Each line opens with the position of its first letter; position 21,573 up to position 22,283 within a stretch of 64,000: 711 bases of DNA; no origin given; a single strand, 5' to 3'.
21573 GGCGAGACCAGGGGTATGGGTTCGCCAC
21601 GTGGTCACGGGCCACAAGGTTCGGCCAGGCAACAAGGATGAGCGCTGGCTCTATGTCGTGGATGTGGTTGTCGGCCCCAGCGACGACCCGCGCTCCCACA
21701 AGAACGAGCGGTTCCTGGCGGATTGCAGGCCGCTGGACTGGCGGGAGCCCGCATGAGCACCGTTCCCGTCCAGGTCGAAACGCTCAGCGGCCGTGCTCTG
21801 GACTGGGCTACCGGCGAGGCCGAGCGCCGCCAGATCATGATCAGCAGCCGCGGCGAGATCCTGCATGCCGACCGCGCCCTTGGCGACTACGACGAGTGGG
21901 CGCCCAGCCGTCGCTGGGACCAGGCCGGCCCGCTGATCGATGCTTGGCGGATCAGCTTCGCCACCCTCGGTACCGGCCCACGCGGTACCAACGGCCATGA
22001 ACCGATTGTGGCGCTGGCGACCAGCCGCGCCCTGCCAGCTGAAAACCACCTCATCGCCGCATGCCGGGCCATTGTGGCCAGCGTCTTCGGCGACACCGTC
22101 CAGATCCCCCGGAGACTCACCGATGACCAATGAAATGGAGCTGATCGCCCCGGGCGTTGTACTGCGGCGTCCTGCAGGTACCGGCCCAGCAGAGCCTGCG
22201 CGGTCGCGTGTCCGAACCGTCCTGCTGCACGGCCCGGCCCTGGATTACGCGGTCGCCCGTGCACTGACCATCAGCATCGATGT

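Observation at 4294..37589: Conserved operator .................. at distant loci, including both methyltransferase operons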

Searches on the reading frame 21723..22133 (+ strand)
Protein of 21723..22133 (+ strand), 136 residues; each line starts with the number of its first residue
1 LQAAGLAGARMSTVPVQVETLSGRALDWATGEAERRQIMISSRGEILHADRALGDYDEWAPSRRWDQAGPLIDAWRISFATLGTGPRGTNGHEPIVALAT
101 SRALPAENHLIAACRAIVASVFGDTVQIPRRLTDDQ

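Call 82: search_protein_families(library=pfam, proteins=[window:21723-22133:+], max_evalue=0.01)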
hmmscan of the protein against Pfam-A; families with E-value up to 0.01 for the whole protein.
window:21723-22133:+ (136 aa): 1 family
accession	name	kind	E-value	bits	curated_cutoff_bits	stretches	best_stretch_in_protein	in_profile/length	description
PF10765.14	Phage_P22_NinX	-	8e-08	33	22.6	1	20-120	4-113/114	Bacteriophage P22, NinX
